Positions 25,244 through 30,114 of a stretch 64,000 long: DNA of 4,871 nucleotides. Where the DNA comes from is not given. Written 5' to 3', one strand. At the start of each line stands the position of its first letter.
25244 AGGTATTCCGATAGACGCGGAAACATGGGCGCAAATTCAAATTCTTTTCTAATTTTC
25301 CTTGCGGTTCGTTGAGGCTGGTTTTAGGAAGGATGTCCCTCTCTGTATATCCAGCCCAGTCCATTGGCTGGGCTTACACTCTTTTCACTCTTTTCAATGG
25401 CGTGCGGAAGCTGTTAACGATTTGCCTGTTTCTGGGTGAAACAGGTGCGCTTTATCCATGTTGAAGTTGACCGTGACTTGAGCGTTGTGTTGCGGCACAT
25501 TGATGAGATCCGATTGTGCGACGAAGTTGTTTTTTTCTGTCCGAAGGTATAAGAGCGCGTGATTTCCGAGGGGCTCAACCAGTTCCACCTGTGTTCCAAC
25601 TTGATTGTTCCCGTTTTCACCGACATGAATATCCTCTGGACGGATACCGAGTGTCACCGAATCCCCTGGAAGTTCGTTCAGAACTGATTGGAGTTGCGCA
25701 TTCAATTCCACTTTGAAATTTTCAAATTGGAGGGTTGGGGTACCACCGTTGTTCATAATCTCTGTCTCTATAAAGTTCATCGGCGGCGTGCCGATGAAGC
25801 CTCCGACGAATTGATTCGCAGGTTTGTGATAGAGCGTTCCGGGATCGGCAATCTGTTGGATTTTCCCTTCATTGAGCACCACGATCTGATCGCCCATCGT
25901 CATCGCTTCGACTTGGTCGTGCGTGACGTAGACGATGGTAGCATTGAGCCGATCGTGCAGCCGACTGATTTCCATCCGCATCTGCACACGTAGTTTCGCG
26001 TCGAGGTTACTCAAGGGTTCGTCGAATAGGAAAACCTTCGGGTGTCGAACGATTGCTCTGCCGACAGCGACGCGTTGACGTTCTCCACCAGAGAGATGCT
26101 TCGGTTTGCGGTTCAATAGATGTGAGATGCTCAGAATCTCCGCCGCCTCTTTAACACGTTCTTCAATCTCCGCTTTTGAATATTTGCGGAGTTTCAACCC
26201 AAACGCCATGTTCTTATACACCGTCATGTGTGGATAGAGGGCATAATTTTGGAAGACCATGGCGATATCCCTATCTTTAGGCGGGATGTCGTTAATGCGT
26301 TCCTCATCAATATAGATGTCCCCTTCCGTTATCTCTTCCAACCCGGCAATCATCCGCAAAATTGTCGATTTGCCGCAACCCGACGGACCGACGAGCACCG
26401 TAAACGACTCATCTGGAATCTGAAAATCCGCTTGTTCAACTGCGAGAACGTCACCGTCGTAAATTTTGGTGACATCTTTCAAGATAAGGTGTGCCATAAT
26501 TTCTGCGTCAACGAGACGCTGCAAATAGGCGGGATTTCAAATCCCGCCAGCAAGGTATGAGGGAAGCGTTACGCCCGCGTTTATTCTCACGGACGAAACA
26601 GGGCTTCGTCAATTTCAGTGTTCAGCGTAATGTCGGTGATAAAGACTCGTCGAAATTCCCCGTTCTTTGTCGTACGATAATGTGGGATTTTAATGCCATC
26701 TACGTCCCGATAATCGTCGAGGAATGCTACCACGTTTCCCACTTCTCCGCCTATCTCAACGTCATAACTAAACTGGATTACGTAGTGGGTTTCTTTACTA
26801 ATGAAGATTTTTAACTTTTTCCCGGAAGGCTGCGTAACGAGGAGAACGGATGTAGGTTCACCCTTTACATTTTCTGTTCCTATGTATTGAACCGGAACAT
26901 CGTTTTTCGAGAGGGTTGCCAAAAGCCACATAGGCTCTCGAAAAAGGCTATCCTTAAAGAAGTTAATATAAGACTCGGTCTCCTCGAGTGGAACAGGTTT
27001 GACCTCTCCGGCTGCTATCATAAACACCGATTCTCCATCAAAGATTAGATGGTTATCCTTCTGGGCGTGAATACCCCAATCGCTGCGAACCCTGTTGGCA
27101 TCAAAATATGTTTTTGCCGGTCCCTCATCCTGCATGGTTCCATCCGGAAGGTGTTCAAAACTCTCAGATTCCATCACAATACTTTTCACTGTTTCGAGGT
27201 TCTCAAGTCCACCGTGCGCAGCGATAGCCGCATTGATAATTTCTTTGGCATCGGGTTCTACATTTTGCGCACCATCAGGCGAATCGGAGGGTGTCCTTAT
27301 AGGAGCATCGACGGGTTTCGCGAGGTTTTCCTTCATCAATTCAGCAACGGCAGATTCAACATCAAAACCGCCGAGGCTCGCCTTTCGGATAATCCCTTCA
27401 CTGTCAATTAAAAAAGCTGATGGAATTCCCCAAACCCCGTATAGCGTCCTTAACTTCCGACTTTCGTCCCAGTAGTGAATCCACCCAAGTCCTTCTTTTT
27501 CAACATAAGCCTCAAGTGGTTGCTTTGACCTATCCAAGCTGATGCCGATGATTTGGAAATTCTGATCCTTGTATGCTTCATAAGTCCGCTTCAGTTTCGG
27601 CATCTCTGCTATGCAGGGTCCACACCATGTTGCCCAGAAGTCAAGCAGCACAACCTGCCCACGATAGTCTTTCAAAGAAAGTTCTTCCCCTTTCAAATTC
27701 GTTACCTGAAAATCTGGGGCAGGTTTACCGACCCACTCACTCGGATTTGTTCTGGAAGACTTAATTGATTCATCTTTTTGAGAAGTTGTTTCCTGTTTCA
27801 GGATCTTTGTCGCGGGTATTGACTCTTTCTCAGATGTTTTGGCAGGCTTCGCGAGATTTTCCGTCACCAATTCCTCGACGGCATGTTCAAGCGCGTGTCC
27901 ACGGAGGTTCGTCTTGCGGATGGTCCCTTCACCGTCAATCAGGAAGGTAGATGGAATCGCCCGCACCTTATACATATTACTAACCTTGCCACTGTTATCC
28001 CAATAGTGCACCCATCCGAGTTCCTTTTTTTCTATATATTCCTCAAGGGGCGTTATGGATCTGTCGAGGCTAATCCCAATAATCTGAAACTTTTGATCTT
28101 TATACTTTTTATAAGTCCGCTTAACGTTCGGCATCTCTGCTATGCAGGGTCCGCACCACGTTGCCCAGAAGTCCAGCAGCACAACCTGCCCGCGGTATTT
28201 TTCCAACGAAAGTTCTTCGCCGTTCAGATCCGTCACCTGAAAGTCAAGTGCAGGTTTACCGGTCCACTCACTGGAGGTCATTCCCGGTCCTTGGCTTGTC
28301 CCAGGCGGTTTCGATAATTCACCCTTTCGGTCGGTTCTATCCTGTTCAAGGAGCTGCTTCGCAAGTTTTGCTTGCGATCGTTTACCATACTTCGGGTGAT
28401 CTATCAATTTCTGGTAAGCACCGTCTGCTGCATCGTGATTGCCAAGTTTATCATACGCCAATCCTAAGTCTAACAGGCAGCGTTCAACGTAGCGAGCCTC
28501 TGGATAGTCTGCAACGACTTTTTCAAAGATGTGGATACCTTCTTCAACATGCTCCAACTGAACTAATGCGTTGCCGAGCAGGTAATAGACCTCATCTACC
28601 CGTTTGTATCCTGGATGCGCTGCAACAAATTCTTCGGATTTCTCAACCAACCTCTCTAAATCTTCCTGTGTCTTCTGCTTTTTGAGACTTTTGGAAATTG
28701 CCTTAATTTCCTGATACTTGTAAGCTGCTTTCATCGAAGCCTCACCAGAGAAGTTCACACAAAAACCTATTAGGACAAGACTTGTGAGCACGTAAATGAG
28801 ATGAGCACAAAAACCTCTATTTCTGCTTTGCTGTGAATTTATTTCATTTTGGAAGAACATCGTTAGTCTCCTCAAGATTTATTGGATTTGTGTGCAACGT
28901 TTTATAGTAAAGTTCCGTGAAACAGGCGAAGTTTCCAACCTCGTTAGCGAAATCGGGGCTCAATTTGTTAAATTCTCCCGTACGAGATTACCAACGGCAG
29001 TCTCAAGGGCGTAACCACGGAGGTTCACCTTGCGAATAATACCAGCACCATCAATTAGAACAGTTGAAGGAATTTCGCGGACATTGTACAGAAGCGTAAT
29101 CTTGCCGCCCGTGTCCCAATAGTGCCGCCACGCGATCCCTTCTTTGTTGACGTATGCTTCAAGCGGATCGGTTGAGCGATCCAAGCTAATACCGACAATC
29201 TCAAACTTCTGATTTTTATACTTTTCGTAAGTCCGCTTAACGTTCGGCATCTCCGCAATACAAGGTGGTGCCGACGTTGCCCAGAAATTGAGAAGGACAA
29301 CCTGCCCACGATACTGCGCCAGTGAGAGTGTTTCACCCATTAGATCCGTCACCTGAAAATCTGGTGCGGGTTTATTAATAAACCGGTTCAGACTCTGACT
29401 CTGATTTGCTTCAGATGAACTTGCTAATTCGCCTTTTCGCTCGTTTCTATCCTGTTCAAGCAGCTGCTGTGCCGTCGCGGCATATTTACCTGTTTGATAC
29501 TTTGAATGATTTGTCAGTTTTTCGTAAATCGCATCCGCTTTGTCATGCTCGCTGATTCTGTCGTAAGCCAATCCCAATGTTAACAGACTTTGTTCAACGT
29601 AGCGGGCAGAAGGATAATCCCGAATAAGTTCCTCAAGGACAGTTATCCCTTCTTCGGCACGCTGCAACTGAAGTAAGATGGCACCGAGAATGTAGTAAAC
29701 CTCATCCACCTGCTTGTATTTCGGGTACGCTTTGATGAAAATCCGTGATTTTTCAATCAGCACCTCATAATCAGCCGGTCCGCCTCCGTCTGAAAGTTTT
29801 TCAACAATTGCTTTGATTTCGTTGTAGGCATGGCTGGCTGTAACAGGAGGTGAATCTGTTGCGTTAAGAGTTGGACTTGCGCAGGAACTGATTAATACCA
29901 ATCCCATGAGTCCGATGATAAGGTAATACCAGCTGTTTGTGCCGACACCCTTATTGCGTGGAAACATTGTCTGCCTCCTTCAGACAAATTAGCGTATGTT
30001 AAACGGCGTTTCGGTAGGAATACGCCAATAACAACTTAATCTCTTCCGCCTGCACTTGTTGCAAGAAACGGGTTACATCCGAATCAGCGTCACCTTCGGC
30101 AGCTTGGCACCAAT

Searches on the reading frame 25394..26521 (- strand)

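Call 56: search_protein_families(library=pfam, proteins=[window:25394-26521:-], max_evalue=0.00001)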
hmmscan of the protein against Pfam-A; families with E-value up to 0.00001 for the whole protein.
window:25394-26521:- (375 aa): 5 families
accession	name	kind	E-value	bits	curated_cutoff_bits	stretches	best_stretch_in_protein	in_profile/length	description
PF00005.33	ABC_tran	-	1.1e-33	117.1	25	1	29-170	2-136/137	ABC transporter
PF17912.7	OB_MalK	-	2.2e-11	44.9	27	1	244-298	1-53/53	MalK OB fold domain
PF08402.16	TOBE_2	-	3e-10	40.5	21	1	291-361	1-76/76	TOBE domain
PF02463.25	SMC_N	-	3.5e-06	27.1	40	0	37-212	23-210/220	RecF/RecN/SMC N terminal domain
PF13304.12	AAA_21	-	3.9e-06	27.6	27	0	40-77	1-50/304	AAA domain, putative AbiEii toxin, Type IV TA system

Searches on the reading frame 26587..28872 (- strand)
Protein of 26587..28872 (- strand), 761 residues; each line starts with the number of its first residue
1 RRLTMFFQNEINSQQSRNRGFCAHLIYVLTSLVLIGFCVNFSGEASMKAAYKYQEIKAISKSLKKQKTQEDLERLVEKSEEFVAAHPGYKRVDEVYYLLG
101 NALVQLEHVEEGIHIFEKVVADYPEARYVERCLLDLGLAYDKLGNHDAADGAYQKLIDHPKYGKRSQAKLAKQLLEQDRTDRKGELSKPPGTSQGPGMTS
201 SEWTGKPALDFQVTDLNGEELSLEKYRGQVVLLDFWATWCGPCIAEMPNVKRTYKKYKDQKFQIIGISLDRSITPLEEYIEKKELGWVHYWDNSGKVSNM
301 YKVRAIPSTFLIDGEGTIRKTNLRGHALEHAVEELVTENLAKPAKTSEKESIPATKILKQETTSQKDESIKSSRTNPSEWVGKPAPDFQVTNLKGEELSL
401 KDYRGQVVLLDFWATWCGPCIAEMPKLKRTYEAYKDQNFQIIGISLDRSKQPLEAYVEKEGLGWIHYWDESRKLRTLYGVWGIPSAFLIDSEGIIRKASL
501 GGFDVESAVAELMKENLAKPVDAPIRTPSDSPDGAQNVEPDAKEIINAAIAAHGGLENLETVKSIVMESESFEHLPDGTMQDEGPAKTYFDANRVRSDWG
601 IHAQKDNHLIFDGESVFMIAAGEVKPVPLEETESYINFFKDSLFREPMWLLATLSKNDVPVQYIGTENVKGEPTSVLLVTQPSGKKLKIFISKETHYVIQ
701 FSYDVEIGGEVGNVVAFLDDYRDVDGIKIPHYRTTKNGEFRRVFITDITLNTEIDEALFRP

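Call 56: search_protein_families(library=pfam, proteins=[window:26587-28872:-], max_evalue=0.00001)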
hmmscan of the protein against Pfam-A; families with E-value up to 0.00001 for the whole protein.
window:26587-28872:- (761 aa): 10 families
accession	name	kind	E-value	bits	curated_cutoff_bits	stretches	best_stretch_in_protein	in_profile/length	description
PF00578.27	AhpC-TSA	-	3.1e-59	198.8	26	2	381-497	1-123/124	AhpC/TSA family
PF08534.16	Redoxin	-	4.7e-46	156.7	26.6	2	381-507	2-143/148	Redoxin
PF13905.12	Thioredoxin_8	-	1.3e-36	125.2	27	2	228-318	1-94/94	Thioredoxin-like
PF00085.26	Thioredoxin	-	7.3e-18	64.9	23.5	2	406-451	19-63/103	Thioredoxin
PF00255.25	GSHPx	-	4e-15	55.8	27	1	210-267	3-59/108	Glutathione peroxidase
PF13098.12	Thioredoxin_2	-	1.4e-12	48.3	27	0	405-492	5-85/104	Thioredoxin-like domain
PF02630.20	SCO1-SenC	-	1.5e-08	35.1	22.8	0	386-449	2-68/134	SCO1/SenC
PF13174.12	TPR_6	-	4e-08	33.8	26.3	0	132-158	2-28/33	Tetratricopeptide repeat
PF13181.12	TPR_8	-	4.5e-07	30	25.7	0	94-120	2-28/34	Tetratricopeptide repeat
PF07719.23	TPR_2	-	1.7e-06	28.2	27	0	94-125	2-33/34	Tetratricopeptide repeat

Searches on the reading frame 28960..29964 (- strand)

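Call 56: search_protein_families(library=pfam, proteins=[window:28960-29964:-], max_evalue=0.00001)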
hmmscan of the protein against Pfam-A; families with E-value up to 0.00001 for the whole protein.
window:28960-29964:- (334 aa): 5 families
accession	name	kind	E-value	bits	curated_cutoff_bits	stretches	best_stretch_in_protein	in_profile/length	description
PF00578.27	AhpC-TSA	-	9.7e-25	87.3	26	1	196-312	1-123/124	AhpC/TSA family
PF08534.16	Redoxin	-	5.2e-20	72.2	26.6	1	197-315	3-133/148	Redoxin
PF13905.12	Thioredoxin_8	-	2.4e-14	53.9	27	1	220-308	1-92/94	Thioredoxin-like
PF13174.12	TPR_6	-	5.8e-07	30.2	26.3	0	88-119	1-32/33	Tetratricopeptide repeat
PF13181.12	TPR_8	-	9.5e-06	25.8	25.7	0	88-114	2-28/34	Tetratricopeptide repeat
